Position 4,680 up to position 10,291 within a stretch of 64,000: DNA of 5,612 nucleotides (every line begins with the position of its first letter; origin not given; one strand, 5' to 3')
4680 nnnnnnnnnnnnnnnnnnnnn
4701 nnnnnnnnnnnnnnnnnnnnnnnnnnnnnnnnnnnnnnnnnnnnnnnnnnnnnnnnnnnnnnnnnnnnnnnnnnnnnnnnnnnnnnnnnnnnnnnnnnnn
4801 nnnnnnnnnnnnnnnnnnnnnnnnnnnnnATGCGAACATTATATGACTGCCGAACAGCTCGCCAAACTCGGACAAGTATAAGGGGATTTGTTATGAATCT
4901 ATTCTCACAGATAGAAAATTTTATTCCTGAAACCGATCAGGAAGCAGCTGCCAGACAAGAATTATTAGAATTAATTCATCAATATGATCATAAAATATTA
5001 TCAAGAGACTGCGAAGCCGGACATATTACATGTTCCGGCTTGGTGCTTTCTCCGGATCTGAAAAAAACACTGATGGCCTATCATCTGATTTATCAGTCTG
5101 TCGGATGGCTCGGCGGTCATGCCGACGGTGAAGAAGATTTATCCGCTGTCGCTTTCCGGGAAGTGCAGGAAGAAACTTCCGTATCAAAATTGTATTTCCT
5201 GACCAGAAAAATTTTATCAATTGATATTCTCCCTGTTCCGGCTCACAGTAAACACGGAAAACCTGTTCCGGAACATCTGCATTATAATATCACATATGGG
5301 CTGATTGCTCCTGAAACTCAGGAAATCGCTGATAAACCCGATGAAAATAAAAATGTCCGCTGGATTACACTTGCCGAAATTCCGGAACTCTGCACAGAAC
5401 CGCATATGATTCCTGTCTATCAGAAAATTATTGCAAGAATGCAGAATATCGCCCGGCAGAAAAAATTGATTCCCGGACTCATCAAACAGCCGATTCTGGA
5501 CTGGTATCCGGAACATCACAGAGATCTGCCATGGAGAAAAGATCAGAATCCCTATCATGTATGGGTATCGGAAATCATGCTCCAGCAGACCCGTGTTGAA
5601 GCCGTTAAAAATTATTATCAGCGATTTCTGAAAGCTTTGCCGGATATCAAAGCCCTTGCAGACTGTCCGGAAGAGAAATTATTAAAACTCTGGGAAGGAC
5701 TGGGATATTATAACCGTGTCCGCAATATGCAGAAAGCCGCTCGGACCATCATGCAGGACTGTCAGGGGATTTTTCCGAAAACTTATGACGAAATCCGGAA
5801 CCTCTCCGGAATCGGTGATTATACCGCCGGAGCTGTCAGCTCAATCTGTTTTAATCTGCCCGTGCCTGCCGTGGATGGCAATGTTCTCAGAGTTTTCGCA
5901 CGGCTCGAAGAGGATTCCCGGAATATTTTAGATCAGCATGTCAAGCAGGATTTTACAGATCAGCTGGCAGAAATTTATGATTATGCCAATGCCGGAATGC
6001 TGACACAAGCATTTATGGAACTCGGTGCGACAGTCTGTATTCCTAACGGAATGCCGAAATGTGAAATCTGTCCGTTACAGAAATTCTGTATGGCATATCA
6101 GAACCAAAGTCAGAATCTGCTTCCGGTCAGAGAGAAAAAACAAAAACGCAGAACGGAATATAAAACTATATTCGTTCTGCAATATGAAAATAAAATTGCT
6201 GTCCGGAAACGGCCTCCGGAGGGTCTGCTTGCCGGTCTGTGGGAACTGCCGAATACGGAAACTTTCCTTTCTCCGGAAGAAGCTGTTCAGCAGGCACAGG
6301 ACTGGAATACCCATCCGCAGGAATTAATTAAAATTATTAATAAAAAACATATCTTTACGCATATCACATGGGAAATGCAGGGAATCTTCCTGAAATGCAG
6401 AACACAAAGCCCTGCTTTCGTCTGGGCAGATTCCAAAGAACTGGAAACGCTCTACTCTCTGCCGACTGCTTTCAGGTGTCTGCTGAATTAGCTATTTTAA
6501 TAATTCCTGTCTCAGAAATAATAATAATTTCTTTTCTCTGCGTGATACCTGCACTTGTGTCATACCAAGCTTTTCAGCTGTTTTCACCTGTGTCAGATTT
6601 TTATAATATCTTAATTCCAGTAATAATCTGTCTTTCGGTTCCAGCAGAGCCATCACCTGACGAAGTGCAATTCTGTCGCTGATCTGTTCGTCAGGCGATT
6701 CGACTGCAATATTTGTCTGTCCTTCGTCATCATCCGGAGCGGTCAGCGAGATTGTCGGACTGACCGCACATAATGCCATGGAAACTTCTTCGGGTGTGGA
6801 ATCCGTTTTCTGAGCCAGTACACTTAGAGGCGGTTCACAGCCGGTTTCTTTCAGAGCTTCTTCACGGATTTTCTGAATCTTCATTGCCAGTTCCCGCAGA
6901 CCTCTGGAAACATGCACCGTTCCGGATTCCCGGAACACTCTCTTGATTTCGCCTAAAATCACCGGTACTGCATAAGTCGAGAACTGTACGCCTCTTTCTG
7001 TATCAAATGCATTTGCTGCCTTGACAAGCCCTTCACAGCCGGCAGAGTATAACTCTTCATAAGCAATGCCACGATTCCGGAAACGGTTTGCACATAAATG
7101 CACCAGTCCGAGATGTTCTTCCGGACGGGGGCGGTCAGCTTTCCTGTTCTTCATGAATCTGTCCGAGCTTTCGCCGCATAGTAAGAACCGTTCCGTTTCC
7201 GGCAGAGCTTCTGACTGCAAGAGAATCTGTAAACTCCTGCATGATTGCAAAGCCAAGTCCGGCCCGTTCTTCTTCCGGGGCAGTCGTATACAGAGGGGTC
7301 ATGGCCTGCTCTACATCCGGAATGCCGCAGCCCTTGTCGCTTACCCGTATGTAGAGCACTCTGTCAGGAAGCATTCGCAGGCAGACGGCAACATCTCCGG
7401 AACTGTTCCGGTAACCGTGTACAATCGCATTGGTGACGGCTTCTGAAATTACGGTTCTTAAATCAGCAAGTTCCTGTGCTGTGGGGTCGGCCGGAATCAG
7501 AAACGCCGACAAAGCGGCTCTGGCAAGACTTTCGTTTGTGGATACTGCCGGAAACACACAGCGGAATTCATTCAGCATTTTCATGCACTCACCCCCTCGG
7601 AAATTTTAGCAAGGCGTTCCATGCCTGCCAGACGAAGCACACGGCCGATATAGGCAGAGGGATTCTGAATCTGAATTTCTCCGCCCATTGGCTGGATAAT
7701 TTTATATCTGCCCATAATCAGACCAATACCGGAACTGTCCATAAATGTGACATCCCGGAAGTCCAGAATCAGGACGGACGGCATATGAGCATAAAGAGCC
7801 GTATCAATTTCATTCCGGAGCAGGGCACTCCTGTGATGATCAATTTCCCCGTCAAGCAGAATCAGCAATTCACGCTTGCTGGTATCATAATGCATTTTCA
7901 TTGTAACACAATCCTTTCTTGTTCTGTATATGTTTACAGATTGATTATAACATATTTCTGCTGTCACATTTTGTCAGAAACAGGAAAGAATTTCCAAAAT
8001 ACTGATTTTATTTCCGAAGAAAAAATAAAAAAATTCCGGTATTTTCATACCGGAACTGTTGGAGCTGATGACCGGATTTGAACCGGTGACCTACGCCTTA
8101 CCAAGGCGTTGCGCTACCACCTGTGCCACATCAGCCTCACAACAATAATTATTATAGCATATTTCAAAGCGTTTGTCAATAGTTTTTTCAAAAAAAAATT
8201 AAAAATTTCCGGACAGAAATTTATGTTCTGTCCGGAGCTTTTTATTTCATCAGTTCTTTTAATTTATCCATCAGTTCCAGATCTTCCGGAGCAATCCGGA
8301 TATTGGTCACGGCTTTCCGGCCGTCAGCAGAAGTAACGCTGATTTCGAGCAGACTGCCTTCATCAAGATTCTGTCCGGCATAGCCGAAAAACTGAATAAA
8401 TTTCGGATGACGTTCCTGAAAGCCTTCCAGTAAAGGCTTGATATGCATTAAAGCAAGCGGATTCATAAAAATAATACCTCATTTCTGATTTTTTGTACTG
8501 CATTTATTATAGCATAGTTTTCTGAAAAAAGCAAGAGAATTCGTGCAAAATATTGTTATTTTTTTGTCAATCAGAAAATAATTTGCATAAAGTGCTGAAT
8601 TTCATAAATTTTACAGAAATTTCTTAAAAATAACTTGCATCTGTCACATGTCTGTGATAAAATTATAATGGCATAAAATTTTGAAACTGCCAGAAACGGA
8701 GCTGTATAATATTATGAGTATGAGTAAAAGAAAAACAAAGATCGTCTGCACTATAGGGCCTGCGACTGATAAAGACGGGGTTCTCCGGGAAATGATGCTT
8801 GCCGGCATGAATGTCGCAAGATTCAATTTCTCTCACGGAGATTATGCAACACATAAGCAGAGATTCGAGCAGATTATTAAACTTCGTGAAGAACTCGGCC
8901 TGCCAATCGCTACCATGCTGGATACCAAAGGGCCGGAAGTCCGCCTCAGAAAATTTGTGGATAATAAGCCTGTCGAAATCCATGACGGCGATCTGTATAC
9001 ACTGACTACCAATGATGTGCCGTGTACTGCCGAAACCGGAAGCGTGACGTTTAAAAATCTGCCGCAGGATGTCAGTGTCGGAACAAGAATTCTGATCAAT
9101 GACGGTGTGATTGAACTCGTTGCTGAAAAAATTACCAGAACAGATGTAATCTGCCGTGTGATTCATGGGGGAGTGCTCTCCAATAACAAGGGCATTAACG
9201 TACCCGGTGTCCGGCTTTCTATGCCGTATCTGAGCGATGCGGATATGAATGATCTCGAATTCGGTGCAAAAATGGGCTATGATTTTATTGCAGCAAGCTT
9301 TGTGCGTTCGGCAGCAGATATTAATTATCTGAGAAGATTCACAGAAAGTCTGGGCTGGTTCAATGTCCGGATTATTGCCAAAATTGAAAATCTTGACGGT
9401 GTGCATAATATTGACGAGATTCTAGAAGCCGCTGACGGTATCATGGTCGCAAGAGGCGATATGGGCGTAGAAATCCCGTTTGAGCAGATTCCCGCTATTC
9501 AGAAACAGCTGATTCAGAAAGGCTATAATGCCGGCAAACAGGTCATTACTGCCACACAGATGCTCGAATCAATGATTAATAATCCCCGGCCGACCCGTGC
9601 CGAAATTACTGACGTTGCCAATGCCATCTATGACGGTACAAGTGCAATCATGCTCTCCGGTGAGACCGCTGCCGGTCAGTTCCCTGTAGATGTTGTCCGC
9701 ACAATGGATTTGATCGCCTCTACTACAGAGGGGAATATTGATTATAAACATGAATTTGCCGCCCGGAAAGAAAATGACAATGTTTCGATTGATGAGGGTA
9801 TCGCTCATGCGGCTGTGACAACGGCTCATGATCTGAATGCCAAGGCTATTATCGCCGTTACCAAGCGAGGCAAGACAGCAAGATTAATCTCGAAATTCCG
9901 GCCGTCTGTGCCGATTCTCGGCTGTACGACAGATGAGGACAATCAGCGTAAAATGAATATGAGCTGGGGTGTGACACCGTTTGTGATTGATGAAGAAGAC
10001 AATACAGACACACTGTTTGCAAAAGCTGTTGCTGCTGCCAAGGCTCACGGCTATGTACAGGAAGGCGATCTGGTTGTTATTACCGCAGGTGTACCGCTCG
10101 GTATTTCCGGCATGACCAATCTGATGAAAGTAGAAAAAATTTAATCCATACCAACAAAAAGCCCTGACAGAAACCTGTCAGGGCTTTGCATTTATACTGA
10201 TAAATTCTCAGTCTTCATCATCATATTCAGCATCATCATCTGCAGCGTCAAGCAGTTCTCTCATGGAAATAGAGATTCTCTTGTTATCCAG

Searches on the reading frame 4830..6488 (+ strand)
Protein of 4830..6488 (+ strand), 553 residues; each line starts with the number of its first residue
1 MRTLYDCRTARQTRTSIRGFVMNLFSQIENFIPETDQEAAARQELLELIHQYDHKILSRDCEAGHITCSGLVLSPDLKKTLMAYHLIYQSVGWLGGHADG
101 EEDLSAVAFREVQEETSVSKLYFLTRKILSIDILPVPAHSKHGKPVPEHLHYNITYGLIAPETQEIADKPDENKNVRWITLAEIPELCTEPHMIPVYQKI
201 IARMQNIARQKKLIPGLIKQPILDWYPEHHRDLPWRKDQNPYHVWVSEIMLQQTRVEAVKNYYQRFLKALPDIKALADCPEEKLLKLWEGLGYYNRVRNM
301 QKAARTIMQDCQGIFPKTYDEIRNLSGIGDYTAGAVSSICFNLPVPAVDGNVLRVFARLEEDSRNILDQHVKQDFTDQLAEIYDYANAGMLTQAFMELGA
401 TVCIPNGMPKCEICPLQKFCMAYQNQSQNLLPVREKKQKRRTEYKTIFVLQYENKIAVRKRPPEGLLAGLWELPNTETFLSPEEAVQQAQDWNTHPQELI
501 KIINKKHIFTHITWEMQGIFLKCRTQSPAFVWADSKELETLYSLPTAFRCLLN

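Call 34: search_protein_families(library=pfam, proteins=[window:4830-6488:+], max_evalue=0.001)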
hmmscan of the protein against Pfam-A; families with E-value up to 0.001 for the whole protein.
window:4830-6488:+ (553 aa): 4 families
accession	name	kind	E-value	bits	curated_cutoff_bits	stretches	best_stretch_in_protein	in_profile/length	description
PF14815.12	NUDIX_4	-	2.1e-24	85.9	35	1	446-552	1-111/113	NUDIX domain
PF00730.31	HhH-GPD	-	1.8e-20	73.7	26.2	1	246-376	1-103/108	HhH-GPD superfamily base excision DNA repair protein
PF00293.34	NUDIX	-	1.1e-06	29.2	21.1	1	94-198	34-132/134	NUDIX domain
PF00633.29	HHH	-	4.1e-05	23.7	24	1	312-338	3-29/30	Helix-hairpin-helix motif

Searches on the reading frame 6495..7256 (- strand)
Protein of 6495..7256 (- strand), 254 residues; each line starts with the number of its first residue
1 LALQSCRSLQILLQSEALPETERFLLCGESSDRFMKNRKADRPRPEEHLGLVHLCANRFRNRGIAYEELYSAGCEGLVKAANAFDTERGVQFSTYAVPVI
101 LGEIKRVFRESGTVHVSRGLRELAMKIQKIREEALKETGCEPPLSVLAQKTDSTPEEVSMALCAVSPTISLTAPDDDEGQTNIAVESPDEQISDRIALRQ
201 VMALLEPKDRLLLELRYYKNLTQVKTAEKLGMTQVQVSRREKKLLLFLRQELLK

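Call 34: search_protein_families(library=pfam, proteins=[window:6495-7256:-], max_evalue=0.001)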
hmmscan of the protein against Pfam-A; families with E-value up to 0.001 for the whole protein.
window:6495-7256:- (254 aa): 4 families
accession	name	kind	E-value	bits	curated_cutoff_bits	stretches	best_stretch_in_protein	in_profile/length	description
PF04542.20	Sigma70_r2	-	1e-11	44.9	24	1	46-110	3-67/71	Sigma-70 region 2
PF04545.22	Sigma70_r4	-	6.4e-10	38.8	24.1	1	202-249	2-49/50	Sigma-70, region 4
PF04539.22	Sigma70_r3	-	1.6e-06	28.5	25.3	1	122-183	1-62/78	Sigma-70 region 3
PF08281.18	Sigma70_r4_2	-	0.00011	22.2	25.7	1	197-237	3-43/54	Sigma-70, region 4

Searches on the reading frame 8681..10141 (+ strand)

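Call 34: search_protein_families(library=pfam, proteins=[window:8681-10141:+], max_evalue=0.001)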
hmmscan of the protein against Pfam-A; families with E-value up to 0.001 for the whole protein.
window:8681-10141:+ (487 aa): 2 families
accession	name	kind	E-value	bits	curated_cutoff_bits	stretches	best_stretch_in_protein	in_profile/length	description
PF00224.27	PK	-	6.4e-123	410.5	30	1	17-339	2-328/328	Pyruvate kinase, barrel domain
PF02887.21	PK_C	-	4.4e-43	146.4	28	1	373-484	2-113/114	Pyruvate kinase, alpha/beta domain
